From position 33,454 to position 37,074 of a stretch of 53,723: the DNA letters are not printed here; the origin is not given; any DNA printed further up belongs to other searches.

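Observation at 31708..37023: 1771-aa VirB6/TrbL-like protein with a ~1100-aa cysteine-rich exported head and a ~325-aa basic tail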

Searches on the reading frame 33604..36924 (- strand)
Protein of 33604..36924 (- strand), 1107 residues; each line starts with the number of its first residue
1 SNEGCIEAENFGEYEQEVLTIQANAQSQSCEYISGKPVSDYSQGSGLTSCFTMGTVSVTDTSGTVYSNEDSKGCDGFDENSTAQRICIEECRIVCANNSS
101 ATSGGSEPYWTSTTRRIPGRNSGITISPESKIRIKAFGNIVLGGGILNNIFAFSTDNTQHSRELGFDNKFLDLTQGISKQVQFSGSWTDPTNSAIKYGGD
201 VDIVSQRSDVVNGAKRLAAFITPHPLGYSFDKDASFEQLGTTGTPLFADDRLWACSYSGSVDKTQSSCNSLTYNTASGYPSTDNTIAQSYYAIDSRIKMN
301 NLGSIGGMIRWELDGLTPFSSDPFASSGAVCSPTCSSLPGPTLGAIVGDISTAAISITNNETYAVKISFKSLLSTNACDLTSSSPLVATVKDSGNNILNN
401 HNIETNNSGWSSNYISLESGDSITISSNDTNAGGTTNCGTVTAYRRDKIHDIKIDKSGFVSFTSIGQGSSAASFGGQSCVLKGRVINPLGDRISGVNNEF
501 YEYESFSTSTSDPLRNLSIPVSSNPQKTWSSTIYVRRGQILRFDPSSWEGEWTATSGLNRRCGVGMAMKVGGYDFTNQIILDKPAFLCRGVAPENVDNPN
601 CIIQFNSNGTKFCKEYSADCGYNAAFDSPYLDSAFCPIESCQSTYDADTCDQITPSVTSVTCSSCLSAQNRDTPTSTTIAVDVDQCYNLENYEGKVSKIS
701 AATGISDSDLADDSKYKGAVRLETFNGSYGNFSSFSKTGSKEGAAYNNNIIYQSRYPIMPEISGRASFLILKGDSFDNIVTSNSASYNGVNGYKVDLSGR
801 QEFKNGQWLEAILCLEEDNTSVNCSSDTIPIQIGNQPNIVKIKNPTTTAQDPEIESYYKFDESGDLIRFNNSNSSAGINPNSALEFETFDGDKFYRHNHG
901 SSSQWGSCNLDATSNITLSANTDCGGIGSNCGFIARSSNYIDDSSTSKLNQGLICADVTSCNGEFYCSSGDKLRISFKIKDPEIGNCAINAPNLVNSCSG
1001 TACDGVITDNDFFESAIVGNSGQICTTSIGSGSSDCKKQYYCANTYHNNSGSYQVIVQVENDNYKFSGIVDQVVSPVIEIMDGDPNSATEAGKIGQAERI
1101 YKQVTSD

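Call 38: predict_structure(alignment_id=A2)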
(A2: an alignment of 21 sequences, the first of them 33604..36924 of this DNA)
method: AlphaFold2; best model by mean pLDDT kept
length: 1107 residues; sequences in the alignment: 21
mean_pLDDT: 69.6   pTM: 0.58
mean pLDDT of the five models: 69.6, 69.6, 69.2, 68.2, 63.8
residues with pLDDT >= 90: 41; 70-90: 605; 50-70: 269; < 50: 192
segments of 3 or more residues with pLDDT < 50: 1-10, 99-105, 157-164, 469-475, 493-499, 504-510, 779-784, 900-968, 986-1006, 1008-1043, 1103-1107
pLDDT, mean of each block of 10 residues (from residue 1): 41 75 65 62 65 76 71 75 71 59 52 75 76 84 61 57 53 72 80 76 82 86 82 71 87 79 79 87 86 86 90 85 79 74 84 88 90 82 85 83 86 84 82 67 90 88 71 56 73 45 43 77 75 83 86 74 88 74 81 78 62 61 63 72 71 68 75 67 86 74 81 71 83 74 77 79 81 61 59 75 80 80 77 82 64 82 80 70 76 75 35 30 31 30 30 32 39 83 51 45 46 45 44 43 58 84 55 57 57 58 49
secondary structure, 60 per line:
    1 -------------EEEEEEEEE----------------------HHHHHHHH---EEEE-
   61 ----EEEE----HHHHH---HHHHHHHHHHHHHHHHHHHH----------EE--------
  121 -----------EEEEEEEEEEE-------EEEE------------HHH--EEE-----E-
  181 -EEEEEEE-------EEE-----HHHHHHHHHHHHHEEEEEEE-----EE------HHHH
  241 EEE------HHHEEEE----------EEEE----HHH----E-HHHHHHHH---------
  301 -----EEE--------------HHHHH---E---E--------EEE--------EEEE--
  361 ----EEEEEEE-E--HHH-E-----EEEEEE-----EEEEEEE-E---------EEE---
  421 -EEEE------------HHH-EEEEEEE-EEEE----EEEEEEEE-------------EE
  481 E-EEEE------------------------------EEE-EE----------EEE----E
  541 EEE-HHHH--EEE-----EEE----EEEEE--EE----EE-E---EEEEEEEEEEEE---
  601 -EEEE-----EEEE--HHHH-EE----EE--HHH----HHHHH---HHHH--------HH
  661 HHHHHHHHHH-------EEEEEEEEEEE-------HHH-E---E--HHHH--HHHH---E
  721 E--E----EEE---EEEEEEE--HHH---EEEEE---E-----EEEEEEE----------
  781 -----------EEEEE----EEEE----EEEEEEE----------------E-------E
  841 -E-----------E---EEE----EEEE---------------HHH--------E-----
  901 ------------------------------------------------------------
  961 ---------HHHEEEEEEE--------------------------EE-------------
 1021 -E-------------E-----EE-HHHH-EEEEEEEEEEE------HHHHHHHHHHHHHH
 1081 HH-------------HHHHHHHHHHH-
elements in order (helices of 4 or more, strands of 3 or more residues): E14-22 H45-52 E56-59 E65-68 H73-77 H81-100 E132-142 E150-153 E171-173 E182-188 E196-198 H204-216 E217-223 H237-240 E241-243 E253-256 E267-270 H284-291 E306-308 H323-327 E344-346 E355-358 E365-371 E386-391 E397-403 E415-417 E422-425 E442-448 E450-453 E458-465 E479-481 E483-486 E517-519 E533-535 E540-543 H545-548 E551-553 E559-561 E566-570 E586-597 E602-605 E611-614 H617-620 H639-643 H647-650 H659-670 E678-688 H707-710 H713-716 E729-731 E735-741 E750-754 E764-770 E792-796 E801-804 E809-815 E858-860 E865-868 E973-979 H1045-1048 E1050-1060 H1067-1082 H1096-1106

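Call 40: fold_search(model_id=the predicted structure, library=pdb)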
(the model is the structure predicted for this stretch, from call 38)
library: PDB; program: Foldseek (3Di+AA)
matches with E <= 10: 275; with E <= 0.001: 0
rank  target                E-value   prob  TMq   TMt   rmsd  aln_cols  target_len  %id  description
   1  5a42                  1.1e-02  0.07  0.06  0.04  34.6       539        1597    8  Cryo-EM single particle 3D reconstruction of the native conformation of E. coli alpha-2-macroglobulin (ECAM) (released 2015-07-29)
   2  2ygl_B                1.4e-02  0.35  0.07  0.16  15.0       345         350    7  The X-ray crystal structure of tandem CBM51 modules of Sp3GH98, the family 98 glycoside hydrolase from Streptococcus p (released 2011-06-22)
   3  1wcd                  2.9e-02  0.04  0.05  0.10  29.1       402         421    9  Crystal structure of IBDV T1 virus-like particle reveals a missing link in icosahedral viruses evolution (released 2005-04-05)
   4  2df7_A                3.9e-02  0.06  0.05  0.11  29.4       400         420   10  Crystal structure of infectious bursal disease virus VP2 subviral particle (released 2006-06-27)
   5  2df7_N                4.1e-02  0.06  0.05  0.11  29.7       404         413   10  Crystal structure of infectious bursal disease virus VP2 subviral particle (released 2006-06-27)
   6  6f1h_D                4.6e-02  0.33  0.07  0.23  23.9       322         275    9  C1rC1s complex (released 2018-01-17)
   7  7vrn_C                5.4e-02  0.04  0.05  0.10  27.7       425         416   10  Structure of infectious bursal disease virus Gt strain (released 2022-03-30)
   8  2df7_S                6.3e-02  0.06  0.06  0.13  30.7       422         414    9  Crystal structure of infectious bursal disease virus VP2 subviral particle (released 2006-06-27)
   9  7vrp_F                6.3e-02  0.04  0.05  0.11  26.8       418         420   10  Structure of infectious bursal disease virus Gx strain (released 2022-03-30)
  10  2df7_Q                6.6e-02  0.03  0.05  0.10  31.1       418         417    9  Crystal structure of infectious bursal disease virus VP2 subviral particle (released 2006-06-27)
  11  2df7_P                7.0e-02  0.03  0.05  0.09  29.9       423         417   10  Crystal structure of infectious bursal disease virus VP2 subviral particle (released 2006-06-27)
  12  7vrn_B                7.4e-02  0.05  0.06  0.12  28.9       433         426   10  Structure of infectious bursal disease virus Gt strain (released 2022-03-30)
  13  8wqp_A                7.8e-02  0.18  0.06  0.21  18.1       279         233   11  Cryo-EM structure of T. pseudonana PyShell helical tube (released 2024-10-09)
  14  2df7_L                9.6e-02  0.03  0.05  0.11  31.0       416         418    9  Crystal structure of infectious bursal disease virus VP2 subviral particle (released 2006-06-27)
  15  6f1c_A                1.0e-01  0.21  0.07  0.21  23.7       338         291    7  C1rC1s complex (released 2018-01-17)
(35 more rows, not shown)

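Call 53: search_protein_representatives(alignment_id=A3)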
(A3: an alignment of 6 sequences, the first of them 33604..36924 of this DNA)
Query: 6 sequences, 1087 profile positions. Proteins with E-value up to 0.001 (for the whole library): 171; up to 1e-10: 149; up to 1e-30: 108. The best 150 are listed.
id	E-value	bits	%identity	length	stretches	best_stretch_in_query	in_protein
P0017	0.0e+00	1555.5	-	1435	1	1-1087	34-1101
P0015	0.0e+00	1516.0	-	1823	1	1-1087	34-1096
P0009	0.0e+00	1207.8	-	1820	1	1-1087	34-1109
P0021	0.0e+00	1138.3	-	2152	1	1-1087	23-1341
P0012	0.0e+00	1136.0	-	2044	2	1-1072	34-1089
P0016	1.1e-287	974.0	-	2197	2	439-1087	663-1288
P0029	1.8e-255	867.3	-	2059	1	1-1087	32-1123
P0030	1.9e-250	850.7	-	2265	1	1-1087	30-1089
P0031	1.1e-249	848.2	-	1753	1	1-1087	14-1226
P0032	1.7e-245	834.3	-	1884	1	1-1087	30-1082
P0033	4.5e-242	823.0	-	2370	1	1-1087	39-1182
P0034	4.9e-241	819.6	-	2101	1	1-1087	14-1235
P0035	1.3e-239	814.9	-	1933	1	1-1087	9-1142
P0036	3.3e-238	810.2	-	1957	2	1-674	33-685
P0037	9.0e-237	805.4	-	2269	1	1-1087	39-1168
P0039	1.7e-233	794.6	-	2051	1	1-1087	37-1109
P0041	6.0e-233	792.8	-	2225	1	2-1087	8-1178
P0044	1.3e-228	778.4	-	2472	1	1-1087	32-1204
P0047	2.4e-225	767.6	-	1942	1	1-1087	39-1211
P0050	1.3e-222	758.5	-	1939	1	1-1087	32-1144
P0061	1.9e-199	681.9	-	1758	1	1-1087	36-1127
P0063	1.7e-189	648.9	-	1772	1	2-1085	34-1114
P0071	1.7e-150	519.8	-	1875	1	1-1087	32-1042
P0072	5.9e-147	508.0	-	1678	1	2-1086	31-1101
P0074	1.8e-139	483.2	-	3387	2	496-1086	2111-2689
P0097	3.6e-68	247.2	-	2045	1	1-1087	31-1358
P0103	4.6e-56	207.1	-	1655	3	2-607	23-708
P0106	3.6e-54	200.8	-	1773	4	2-553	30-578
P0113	3.3e-46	174.4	-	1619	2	3-602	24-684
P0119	5.7e-41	157.1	-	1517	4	208-615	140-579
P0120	1.0e-37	146.3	-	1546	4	2-193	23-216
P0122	1.1e-35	139.7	-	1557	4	493-887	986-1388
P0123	1.9e-35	138.8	-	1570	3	668-1085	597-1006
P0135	3.6e-29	118.0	-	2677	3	2-662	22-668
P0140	2.0e-26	109.0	-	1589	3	2-622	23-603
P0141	5.6e-24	100.8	-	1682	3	4-154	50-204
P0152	5.8e-17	77.6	-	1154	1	5-901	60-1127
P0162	1.4e-13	66.4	-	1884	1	5-977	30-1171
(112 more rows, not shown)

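Call 54: search_protein_families(library=pfam, proteins=[P0074, P0135, P0162, P0152], max_evalue=0.01)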
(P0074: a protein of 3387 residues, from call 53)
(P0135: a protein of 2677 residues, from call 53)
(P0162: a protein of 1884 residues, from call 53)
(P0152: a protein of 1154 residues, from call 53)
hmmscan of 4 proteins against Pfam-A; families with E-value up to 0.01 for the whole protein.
P0074 (3387 aa): 3 families
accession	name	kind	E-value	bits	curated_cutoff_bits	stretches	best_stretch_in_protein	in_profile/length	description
PF04610.19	TrbL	-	6.6e-14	52.6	25.9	1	2701-2907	1-184/215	TrbL/VirB6 plasmid conjugal transfer protein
PF02140.24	SUEL_Lectin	-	3.6e-10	40.5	31.4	3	1346-1407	8-69/80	D-galactoside/L-rhamnose binding SUEL lectin domain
PF21722.4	Gly_rich_2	-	0.00016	22.2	24.3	1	728-802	6-75/226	Glycine-rich domain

P0135 (2677 aa): 1 family
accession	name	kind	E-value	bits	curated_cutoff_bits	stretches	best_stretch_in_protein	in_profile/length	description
PF04610.19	TrbL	-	4.1e-14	53.3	25.9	1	1728-1932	2-183/215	TrbL/VirB6 plasmid conjugal transfer protein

P0162 (1884 aa): 1 family
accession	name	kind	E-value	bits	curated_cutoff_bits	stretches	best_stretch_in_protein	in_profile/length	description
PF04610.19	TrbL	-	4.7e-12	46.6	25.9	1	1283-1490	1-183/215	TrbL/VirB6 plasmid conjugal transfer protein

P0152 (1154 aa): 0 families

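Call 61: list_cluster_members(proteins=[P0029, P0031, P0035, P0044, P0061, P0063, P0071, P0074, P0097, P0135])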
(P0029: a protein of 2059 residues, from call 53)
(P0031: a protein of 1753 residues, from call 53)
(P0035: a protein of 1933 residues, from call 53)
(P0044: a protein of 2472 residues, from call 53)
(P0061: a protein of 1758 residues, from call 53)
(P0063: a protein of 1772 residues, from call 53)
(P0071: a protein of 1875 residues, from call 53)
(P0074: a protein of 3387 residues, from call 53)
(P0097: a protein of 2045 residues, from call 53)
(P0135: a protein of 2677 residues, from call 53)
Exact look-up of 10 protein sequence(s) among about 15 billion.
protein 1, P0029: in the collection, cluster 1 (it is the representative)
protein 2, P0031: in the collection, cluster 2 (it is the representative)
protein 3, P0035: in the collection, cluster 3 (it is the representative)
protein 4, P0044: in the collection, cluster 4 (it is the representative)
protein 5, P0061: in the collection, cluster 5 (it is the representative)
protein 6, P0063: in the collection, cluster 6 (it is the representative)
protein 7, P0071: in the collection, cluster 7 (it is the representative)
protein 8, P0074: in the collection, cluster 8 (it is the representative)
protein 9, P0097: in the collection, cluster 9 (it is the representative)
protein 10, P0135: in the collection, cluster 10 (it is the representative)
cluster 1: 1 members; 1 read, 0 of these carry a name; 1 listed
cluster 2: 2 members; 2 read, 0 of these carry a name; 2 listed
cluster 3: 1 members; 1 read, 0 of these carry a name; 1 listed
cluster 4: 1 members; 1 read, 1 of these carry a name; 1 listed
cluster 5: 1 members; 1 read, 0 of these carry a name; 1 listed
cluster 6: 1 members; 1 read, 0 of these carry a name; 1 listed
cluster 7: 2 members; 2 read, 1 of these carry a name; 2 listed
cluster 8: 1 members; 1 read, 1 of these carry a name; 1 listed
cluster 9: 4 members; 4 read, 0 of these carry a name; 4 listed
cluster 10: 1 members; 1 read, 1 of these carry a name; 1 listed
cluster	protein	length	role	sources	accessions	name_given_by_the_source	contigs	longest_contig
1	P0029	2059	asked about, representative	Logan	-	-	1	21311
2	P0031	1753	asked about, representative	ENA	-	-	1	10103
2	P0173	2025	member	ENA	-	-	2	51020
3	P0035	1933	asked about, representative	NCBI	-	-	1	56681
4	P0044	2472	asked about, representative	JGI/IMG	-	type IV secretory pathway VirB6-like protein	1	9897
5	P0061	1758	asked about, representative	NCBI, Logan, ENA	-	-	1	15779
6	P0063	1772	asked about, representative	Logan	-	-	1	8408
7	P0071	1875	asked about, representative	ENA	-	-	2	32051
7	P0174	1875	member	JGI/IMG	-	type IV secretory pathway VirB6-like protein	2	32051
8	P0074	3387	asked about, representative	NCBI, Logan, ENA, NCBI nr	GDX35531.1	hypothetical protein LBMAG18_00420 [Alphaproteobacteria bacterium]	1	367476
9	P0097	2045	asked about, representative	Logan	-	-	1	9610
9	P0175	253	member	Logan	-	-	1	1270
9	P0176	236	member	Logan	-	-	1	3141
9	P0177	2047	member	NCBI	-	-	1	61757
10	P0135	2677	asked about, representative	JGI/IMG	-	type IV secretory pathway VirB6-like protein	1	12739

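Call 62: list_cluster_members(proteins=[P0030, P0032, P0033, P0034, P0037, P0039, P0041, P0047, P0050, P0072])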
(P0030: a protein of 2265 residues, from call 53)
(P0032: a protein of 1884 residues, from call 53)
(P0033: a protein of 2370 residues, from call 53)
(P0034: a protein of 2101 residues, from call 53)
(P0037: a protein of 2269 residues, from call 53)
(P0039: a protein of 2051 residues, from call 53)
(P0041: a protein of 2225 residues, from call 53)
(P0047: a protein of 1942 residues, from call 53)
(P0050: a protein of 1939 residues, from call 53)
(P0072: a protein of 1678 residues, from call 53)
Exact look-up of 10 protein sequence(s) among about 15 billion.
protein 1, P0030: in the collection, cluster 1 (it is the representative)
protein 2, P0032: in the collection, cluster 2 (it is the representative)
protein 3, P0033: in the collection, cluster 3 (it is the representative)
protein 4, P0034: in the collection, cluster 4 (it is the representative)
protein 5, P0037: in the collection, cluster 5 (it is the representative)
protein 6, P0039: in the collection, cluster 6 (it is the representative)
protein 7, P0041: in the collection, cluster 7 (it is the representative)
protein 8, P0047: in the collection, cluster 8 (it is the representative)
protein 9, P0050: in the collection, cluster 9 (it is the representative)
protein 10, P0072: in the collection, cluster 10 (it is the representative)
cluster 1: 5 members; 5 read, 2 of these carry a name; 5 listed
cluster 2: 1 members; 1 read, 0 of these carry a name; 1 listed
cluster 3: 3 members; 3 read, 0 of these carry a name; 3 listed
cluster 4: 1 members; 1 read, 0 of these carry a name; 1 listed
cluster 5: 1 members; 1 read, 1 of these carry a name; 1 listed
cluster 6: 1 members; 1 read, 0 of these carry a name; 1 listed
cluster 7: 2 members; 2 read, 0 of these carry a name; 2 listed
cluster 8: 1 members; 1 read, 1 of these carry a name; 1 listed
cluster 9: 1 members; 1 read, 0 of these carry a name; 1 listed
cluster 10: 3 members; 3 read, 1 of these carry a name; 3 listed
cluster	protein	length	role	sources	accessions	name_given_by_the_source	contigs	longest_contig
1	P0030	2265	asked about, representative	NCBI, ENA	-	-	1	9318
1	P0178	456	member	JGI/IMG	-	hypothetical protein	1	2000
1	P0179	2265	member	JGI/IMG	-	type IV secretory pathway VirB6-like protein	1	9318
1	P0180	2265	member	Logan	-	-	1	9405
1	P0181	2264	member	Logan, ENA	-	-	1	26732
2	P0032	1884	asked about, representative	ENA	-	-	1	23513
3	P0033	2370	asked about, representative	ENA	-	-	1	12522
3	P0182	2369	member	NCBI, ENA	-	-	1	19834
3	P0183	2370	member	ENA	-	-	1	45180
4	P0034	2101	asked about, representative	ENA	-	-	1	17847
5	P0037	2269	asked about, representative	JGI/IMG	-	type IV secretory pathway VirB6-like protein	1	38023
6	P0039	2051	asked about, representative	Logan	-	-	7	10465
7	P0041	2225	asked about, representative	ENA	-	-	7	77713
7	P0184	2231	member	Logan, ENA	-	-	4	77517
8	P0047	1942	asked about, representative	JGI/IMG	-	type IV secretory pathway VirB6-like protein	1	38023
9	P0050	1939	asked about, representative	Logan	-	-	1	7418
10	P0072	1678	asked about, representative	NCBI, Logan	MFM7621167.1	MAG: type IV secretion system protein [Alphaproteobacteria bacterium]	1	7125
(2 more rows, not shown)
